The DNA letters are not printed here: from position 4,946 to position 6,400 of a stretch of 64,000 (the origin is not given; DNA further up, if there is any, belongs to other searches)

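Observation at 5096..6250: Single-polypeptide fusion of a SAM-dependent methyltransferase and a NUDIX hydrolase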

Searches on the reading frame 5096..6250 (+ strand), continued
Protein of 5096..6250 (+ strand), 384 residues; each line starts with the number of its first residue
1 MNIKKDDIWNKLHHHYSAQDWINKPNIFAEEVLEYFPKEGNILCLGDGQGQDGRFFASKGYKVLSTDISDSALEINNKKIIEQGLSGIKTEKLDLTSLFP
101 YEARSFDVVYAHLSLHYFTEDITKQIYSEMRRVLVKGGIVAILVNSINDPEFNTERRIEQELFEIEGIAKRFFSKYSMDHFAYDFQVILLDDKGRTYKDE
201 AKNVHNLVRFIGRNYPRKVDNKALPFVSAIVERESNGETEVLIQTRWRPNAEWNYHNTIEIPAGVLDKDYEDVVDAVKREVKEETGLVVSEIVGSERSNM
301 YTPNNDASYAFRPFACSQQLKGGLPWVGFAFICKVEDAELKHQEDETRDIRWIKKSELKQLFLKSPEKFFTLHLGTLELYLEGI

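Call 17: find_encoding_contigs(protein=window:5096-6250:+, flank=6000, max_places=4)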
Protein window:5096-6250:+ (384 aa): 16 contigs read that carry it; 4 places shown.
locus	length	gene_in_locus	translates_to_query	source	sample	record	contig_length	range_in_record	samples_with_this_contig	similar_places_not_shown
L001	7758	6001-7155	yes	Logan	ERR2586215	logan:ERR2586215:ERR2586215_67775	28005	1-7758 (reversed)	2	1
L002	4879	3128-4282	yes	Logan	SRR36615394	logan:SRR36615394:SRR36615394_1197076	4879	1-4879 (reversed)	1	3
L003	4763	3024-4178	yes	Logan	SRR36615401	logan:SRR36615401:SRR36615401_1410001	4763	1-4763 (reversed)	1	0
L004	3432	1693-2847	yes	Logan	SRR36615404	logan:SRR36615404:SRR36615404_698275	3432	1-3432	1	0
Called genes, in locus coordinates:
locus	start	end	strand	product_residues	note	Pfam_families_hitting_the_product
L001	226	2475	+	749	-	PF13491:FtsK_4TM, PF17854:FtsK_alpha, PF01580:FtsK_SpoIIIE, PF09397:FtsK_gamma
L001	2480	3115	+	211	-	PF13413:HTH_25, PF09136:Glucodextran_B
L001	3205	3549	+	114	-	-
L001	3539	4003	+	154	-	PF12732:YtxH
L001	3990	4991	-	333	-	PF01966:HD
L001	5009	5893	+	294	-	PF00892:EamA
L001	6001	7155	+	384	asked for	PF03848:TehB (weak), PF01209:Ubie_methyltran (faint), PF08241:Methyltransf_11, PF08242:Methyltransf_12, PF13649:Methyltransf_25, PF13847:Methyltransf_31, PF00293:NUDIX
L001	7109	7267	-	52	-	-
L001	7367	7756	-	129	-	?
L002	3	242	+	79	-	?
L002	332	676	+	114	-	-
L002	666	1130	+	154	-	PF12732:YtxH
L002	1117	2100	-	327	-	PF01966:HD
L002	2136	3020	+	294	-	PF00892:EamA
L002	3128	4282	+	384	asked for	PF03848:TehB (weak), PF01209:Ubie_methyltran (faint), PF08241:Methyltransf_11, PF08242:Methyltransf_12, PF13649:Methyltransf_25, PF13847:Methyltransf_31, PF00293:NUDIX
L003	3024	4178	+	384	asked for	PF03848:TehB (weak), PF01209:Ubie_methyltran (faint), PF08241:Methyltransf_11, PF08242:Methyltransf_12, PF13649:Methyltransf_25, PF13847:Methyltransf_31, PF00293:NUDIX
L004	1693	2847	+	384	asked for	PF03848:TehB (weak), PF01209:Ubie_methyltran (faint), PF08241:Methyltransf_11, PF08242:Methyltransf_12, PF13649:Methyltransf_25, PF13847:Methyltransf_31, PF00293:NUDIX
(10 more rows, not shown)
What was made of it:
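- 5096..6250 (+): Complete ORF, 384 aa plus stop (TAA 6248-6250): methyltransferase-Nudix fusion protein. The identical protein is on 16 contigs (call 17).
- Checked: The identical protein is called on 16 independent contigs (call 17).
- The identical 384-aa protein is called on 16 contigs from several samples (call 17).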

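Call 18: find_encoding_contigs(protein=P0011, flank=6000, max_places=1)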
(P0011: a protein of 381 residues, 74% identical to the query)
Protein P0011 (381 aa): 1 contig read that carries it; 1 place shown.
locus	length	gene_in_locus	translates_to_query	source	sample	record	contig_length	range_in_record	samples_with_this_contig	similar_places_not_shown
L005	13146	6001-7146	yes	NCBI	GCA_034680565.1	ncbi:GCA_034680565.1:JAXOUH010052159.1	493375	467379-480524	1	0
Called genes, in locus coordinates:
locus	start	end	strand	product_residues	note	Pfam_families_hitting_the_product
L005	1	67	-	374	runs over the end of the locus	PF13439:Glyco_transf_4, PF13579:Glyco_trans_4_4, PF20706:GT4-conflict, PF00534:Glycos_transf_1, PF13692:Glyco_trans_1_4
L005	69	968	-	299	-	PF01018:GTP1_OBG, PF02421:FeoB_N, PF01926:MMR_HSR1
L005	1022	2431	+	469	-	PF02463:SMC_N (faint), PF03193:RsgA_GTPase (faint), PF13175:AAA_15 (faint), PF13476:AAA_23 (faint), PF00005:ABC_tran, PF13555:AAA_29 (faint), PF20720:nSTAND3 (faint), PF00005:ABC_tran, +3 more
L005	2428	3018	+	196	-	PF20408:Abhydrolase_11, PF12695:Abhydrolase_5 (weak)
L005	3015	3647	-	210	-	PF00300:His_Phos_1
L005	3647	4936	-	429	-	PF03952:Enolase_N, PF00113:Enolase_C, PF13378:MR_MLE_C (weak), PF07476:MAAL_C (weak)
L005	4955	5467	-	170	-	PF08922:DUF1905, PF13376:OmdA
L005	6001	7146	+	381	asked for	PF03848:TehB, PF01209:Ubie_methyltran, PF08241:Methyltransf_11, PF08242:Methyltransf_12, PF13649:Methyltransf_25, PF13847:Methyltransf_31, PF00293:NUDIX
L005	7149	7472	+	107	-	PF04266:ASCH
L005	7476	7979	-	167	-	PF14367:DUF4411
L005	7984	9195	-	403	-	PF06114:Peptidase_M78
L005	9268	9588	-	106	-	PF20274:cREC_REC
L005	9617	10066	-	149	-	-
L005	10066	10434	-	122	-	-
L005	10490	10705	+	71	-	PF12844:HTH_19, PF13560:HTH_31, PF13443:HTH_26, PF01381:HTH_3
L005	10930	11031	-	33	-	-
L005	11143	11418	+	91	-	-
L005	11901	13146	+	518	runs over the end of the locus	PF00239:Resolvase, PF07508:Recombinase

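Call 19: find_encoding_contigs(protein=P0083, flank=6000, max_places=1)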
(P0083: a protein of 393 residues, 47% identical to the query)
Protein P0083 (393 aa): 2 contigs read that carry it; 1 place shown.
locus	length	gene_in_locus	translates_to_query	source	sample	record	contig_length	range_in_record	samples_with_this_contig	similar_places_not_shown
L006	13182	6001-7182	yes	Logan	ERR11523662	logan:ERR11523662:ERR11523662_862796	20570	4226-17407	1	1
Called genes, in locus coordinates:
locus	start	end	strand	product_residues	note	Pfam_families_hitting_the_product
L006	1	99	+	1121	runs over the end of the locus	PF00580:UvrD-helicase, PF13245:AAA_19, PF13604:AAA_30 (faint), PF00580:UvrD-helicase, PF13361:UvrD_C, PF13538:UvrD_C_2 (faint), PF12705:PDDEXK_1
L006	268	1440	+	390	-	PF02674:Colicin_V, PF00089:Trypsin, PF13365:Trypsin_2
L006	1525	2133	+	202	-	PF07884:VKOR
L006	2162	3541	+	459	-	PF01566:Nramp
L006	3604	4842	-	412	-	PF12704:MacB_PCD, PF02687:FtsX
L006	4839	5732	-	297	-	PF00005:ABC_tran, PF02463:SMC_N (faint), PF13304:AAA_21 (faint)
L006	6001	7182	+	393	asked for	PF03848:TehB (weak), PF13489:Methyltransf_23, PF01209:Ubie_methyltran (faint), PF08241:Methyltransf_11, PF08242:Methyltransf_12, PF13649:Methyltransf_25, PF13847:Methyltransf_31, PF00293:NUDIX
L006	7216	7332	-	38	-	-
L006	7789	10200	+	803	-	PF13191:AAA_16 (faint), PF00158:Sigma54_activat (faint), PF07726:AAA_3 (faint), PF17871:AAA_lid_9 (weak), PF00004:AAA, PF07724:AAA_2, PF07728:AAA_5, PF10431:ClpB_D2-small, +3 more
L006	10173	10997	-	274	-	PF00696:AA_kinase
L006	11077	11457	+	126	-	-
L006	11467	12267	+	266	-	PF03372:Exo_endo_phos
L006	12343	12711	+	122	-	PF00903:Glyoxalase (weak), PF18029:Glyoxalase_6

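Call 20: find_encoding_contigs(protein=P0078, flank=6000, max_places=1)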
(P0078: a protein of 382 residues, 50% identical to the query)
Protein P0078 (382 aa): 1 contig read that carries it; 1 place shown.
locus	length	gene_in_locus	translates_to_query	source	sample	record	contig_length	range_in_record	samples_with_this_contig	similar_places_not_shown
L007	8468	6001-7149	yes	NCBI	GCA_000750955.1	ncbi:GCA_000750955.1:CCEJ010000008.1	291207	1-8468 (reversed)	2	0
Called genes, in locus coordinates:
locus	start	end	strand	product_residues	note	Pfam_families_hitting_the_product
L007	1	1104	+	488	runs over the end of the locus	PF03417:AAT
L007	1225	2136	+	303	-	PF00892:EamA, PF03151:TPT (faint), PF00892:EamA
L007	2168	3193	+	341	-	-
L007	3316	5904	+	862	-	-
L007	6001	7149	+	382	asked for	PF03848:TehB, PF01209:Ubie_methyltran (weak), PF13489:Methyltransf_23 (weak), PF13847:Methyltransf_31, PF08241:Methyltransf_11, PF08242:Methyltransf_12, PF13649:Methyltransf_25, PF00293:NUDIX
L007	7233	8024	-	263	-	-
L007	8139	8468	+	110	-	?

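Call 21: find_encoding_contigs(protein=P0113, flank=6000, max_places=1)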
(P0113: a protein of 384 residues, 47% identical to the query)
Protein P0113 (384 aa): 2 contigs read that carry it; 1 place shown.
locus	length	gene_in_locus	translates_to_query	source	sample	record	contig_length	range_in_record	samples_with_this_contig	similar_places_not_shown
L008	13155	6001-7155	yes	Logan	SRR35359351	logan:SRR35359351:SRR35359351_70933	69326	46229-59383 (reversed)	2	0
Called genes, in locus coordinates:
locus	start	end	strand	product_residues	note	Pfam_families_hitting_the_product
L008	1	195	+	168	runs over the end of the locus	-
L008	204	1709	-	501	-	PF12229:PG_binding_4 (faint), PF03734:YkuD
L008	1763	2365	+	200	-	PF02545:Maf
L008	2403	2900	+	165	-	PF00293:NUDIX, PF14815:NUDIX_4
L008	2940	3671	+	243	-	PF03358:FMN_red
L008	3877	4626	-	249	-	PF03848:TehB (weak), PF13489:Methyltransf_23, PF05175:MTS (weak), PF13649:Methyltransf_25, PF13847:Methyltransf_31, PF08241:Methyltransf_11, PF08242:Methyltransf_12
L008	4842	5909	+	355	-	PF01645:Glu_synthase (faint), PF01070:FMN_dh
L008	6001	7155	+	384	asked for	PF01209:Ubie_methyltran, PF13489:Methyltransf_23, PF03848:TehB, PF13847:Methyltransf_31, PF08241:Methyltransf_11, PF08242:Methyltransf_12, PF13649:Methyltransf_25, PF00293:NUDIX, +1 more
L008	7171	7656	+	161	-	PF01467:CTP_transf_like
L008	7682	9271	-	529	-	PF25969:NUDT9_N, PF00293:NUDIX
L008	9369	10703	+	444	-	-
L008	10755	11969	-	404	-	-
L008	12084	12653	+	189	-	-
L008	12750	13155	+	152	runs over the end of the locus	-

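Call 22: predict_structure(alignment_id=A1)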
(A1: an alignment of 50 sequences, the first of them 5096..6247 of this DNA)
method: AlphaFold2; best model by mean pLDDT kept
length: 384 residues; sequences in the alignment: 50
mean_pLDDT: 89.7   pTM: 0.60
mean pLDDT of the five models: 89.7, 89.0, 88.9, 88.7, 87.6
residues with pLDDT >= 90: 265; 70-90: 91; 50-70: 25; < 50: 3
segments of 3 or more residues with pLDDT < 50: 1-3
pLDDT, mean of each block of 10 residues (from residue 1): 56 71 86 95 95 96 97 94 96 97 97 91 97 96 92 92 92 92 92 82 82 78 82 95 89 81 88 94 94 92 93 91 84 94 80 97 96 95 84
secondary structure, 60 per line:
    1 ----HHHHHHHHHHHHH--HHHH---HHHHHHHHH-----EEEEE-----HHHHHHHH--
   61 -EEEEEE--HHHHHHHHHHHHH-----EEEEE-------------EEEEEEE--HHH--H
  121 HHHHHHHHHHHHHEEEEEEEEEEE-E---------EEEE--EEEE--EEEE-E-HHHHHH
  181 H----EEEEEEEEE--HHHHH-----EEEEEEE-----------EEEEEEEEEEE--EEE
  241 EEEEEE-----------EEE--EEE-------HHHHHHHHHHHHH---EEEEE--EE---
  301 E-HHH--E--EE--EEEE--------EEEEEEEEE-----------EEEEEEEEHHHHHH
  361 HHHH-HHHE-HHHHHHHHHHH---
elements in order: H5-17 H20-23 H27-35 E41-45 H51-58 E62-67 H70-82 E88-92 E106-112 H120-133 E134-144 E156-159 E162-165 E168-171 H175-181 E186-194 H197-201 E207-213 E225-235 E238-246 E258-260 E263-265 H273-285 E289-293 E315-318 E327-335 E347-354 H355-364 H371-381
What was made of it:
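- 5735..5761 (+): aa 214-222: inter-domain linker, variable in sequence, with lower model confidence. Block pLDDT 78-82 (call 22).
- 5885..5956 (+): aa 264-287: Nudix box, G-VLDKDY-E-DVVDAVK-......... (G-x6-E-x7-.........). Helix 273-285 carries R279, E280, E283 and E284 (call 22).
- Checked: In the model the Nudix-box residues R279, E280, E283 and E284 lie on helix 273-285 (call 22).
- The box lies on the predicted helix (call 22). Inter-domain geometry is poorly defined (pTM 0.60, call 22). The reading frame is continuous, with a confidently modelled junction (call 22).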

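Call 25: fold_search(model_id=the predicted structure, library=pdb)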
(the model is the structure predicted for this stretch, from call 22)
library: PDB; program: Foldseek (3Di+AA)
matches with E <= 10: 1995; with E <= 0.001: 1623
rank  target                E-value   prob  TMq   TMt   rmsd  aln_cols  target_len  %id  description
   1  2p8j_B                2.1e-14  1.00  0.40  0.71   9.7       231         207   18  Crystal structure of S-adenosylmethionine-dependent methyltransferase (NP_349143.1) from Clostridium acetobutylicum at (released 2007-04-24)
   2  2p8j_A                8.8e-14  1.00  0.41  0.73   9.4       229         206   18  Crystal structure of S-adenosylmethionine-dependent methyltransferase (NP_349143.1) from Clostridium acetobutylicum at (released 2007-04-24)
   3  3mer_A                3.7e-13  1.00  0.41  0.87   3.2       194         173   19  Crystal Structure of the methyltransferase Slr1183 from Synechocystis sp. PCC 6803, Northeast Structural Genomics Cons (released 2010-04-14)
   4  7ndm                  8.1e-13  1.00  0.42  0.72   4.9       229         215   14  Crystal structure of the heterocyclic toxin methyltransferase from Mycobacterium tuberculosis with bound substrate 4-hyd (released 2021-09-22)
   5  3l8d                  1.7e-12  1.00  0.38  0.69   5.5       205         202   21  Crystal structure of methyltransferase from Bacillus Thuringiensis (released 2010-01-12)
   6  3d2l_A                2.4e-12  1.00  0.42  0.66   6.5       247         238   18  Crystal structure of SAM-dependent methyltransferase (ZP_00538691.1) from EXIGUOBACTERIUM SP. 255-15 at 1.90 A resolut (released 2008-05-20)
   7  7nmk                  2.5e-12  1.00  0.42  0.71   4.9       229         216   14  Crystal structure of the heterocyclic toxin methyltransferase from Mycobacterium tuberculosis with bound methylation pro (released 2021-09-22)
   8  7noy                  3.0e-12  1.00  0.41  0.69   5.5       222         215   14  Crystal structure of the heterocyclic toxin methyltransferase from Mycobacterium tuberculosis in complex with substrate  (released 2021-09-22)
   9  7f1e_A                4.1e-12  1.00  0.43  0.65   6.4       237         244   15  Structure of METTL6 bound with SAM (released 2022-01-12)
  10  6mro                  4.6e-12  1.00  0.42  0.79   3.6       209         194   17  Crystal structure of methyl transferase from Methanosarcina acetivorans at 1.6 Angstroms resolution, Northeast Structura (released 2018-10-24)
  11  2xva_C                4.9e-12  1.00  0.40  0.76   5.5       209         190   15  Crystal structure of the tellurite detoxification protein TehB from E. coli in complex with sinefungin (released 2011-02-16)
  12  2i6g_A                5.6e-12  1.00  0.39  0.81   4.4       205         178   13  Crystal structure of a putative methyltransferase (tehb, stm1608) from salmonella typhimurium lt2 at 1.90 A resolution (released 2006-09-12)
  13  1ve3_A                6.3e-12  1.00  0.42  0.73   4.2       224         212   17  Crystal structure of PH0226 protein from Pyrococcus horikoshii OT3 (released 2005-05-24)
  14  2xva_D                6.6e-12  1.00  0.40  0.75   5.4       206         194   14  Crystal structure of the tellurite detoxification protein TehB from E. coli in complex with sinefungin (released 2011-02-16)
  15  3dh0_A                6.6e-12  1.00  0.39  0.74   4.9       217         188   16  Crystal structure of a SAM dependent methyltransferase from Aquifex aeolicus (released 2008-07-15)
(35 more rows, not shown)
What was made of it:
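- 5096..5734 (+): aa 1-213: class I SAM-dependent methyltransferase module, comprising an N-terminal lid helix, the Rossmann core and a conserved C-terminal beta subdomain ending in .............. Foldseek to 2p8j (E 2e-14) and Slr1183 3mer (target TM 0.87) (call 25).
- On Class I (Rossmann-fold) SAM-dependent methyltransferase superfamily: Foldseek probability is 1.00 to many methyltransferase structures (call 25).
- Closest known: Structural-genomics and small-molecule methyltransferases: 2p8j. Same: Foldseek E 2e-14 to 5e-12, target TM up to 0.87 (call 25).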

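Call 38: find_related_loci(query=A1, collection=genome_contigs, flank=5000)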
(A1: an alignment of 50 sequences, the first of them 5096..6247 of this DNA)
Query A1 (384 aa) in genome_contigs; peptide patterns used: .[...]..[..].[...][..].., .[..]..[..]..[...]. (x = any residue, [..] = any of these).
258 stretches matched a pattern; 142 encode a relative of the query (tblastn E <= 1e-3); the best 80 are kept; 80 distinct loci.
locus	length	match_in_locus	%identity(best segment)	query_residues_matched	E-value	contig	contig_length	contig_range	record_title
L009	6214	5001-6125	74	7-381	0e+0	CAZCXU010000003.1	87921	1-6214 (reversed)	MAG TPA_asm: uncultured Gammaproteobacteria bacterium isolate SRP170004_co1_29 genome assembly, contig: NODE_293_length_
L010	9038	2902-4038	74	5-383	0e+0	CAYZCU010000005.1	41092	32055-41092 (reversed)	MAG TPA_asm: uncultured Gammaproteobacteria bacterium isolate SRP278252_co2_842 genome assembly, contig: NODE_1728_lengt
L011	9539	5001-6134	51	6-382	4e-124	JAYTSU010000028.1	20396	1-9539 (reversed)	MAG: Candidatus Saccharibacteria bacterium isolate GFS_5273 GFS_5273_27, whole genome shotgun sequence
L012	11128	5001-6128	50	7-382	5e-124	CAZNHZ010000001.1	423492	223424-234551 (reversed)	MAG TPA_asm: uncultured Candidatus Saccharibacteria bacterium isolate SRP285395_co1_111 genome assembly, contig: NODE_7_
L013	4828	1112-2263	50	1-381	1e-124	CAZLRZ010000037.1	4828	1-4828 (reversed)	MAG TPA_asm: uncultured Candidatus Saccharibacteria bacterium isolate SRP192927_co4_1070 genome assembly, contig: NODE_5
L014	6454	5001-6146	49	2-382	1e-123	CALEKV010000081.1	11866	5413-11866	MAG TPA_asm: uncultured Candidatus Saccharibacteria bacterium isolate SRR3330208_bin.157_CONCOCT_v1.1_MAG genome assembl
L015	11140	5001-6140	48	3-381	2e-122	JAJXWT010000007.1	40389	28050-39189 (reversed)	MAG: bacterium isolate BP5.bin99 NODE_1429_length_40389_cov_2.995107, whole genome shotgun sequence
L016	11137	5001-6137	48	7-384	2e-121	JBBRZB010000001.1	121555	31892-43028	MAG: Candidatus Saccharimonadales bacterium isolate metawrap_la5_19 metawrap_la5_19_K_1189514_L_121555_cov_16.9984, whol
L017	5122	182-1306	47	9-382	4e-122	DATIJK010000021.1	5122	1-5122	MAG TPA_asm: Candidatus Saccharimonadales bacterium isolate SMAG_U15689 k141_461257, whole genome shotgun sequence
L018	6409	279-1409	48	8-382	6e-121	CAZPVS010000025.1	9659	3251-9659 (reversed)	MAG TPA_asm: uncultured Candidatus Saccharibacteria bacterium isolate SRP329715_co1_113 genome assembly, contig: NODE_10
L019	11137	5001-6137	47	7-382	8e-120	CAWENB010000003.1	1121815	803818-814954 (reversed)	MAG: Candidatus Saccharimonadia bacterium isolate MFD02248.bin.2.138 genome assembly, contig: contig_50194, whole genome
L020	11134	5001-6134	48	5-381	3e-118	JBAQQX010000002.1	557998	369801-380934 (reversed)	MAG: Candidatus Saccharimonadales bacterium isolate MFD12015_ilm_asm_bin4 k127_17485, whole genome shotgun sequence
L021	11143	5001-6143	46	3-381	9e-118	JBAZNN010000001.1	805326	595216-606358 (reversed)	MAG: Candidatus Saccharimonadales bacterium isolate SO_2017_LW4_70 scaffold_13_c1_LW137-91_2017, whole genome shotgun se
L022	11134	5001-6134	47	5-381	3e-117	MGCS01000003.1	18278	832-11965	MAG: Candidatus Saccharibacteria bacterium RIFCSPHIGHO2_12_FULL_44_22 rifcsphigho2_12_scaffold_15395, whole genome shotg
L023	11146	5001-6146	46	2-382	6e-116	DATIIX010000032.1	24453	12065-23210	MAG TPA_asm: Candidatus Saccharimonadales bacterium isolate SMAG_U15676 k141_397088, whole genome shotgun sequence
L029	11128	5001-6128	51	7-381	4e-128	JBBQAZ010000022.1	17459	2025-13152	MAG: Candidatus Saccharimonadales bacterium isolate Co_metawrap_1416 Cmw_1416_k141_3312078_length_17459_cov_6.9986, whol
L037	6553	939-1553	53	8-213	3e-68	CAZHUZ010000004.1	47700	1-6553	MAG TPA_asm: uncultured Candidatus Saccharibacteria bacterium isolate SRP285395_co1_275 genome assembly, contig: NODE_93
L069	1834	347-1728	52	35-382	6e-58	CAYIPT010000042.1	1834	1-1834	MAG TPA_asm: uncultured Candidatus Saccharibacteria bacterium isolate ERP119705_co3_333 genome assembly, contig: NODE_11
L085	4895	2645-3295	44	5-215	3e-53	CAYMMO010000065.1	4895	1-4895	MAG TPA_asm: uncultured Candidatus Saccharibacteria bacterium isolate SRP286056_co2_538 genome assembly, contig: NODE_30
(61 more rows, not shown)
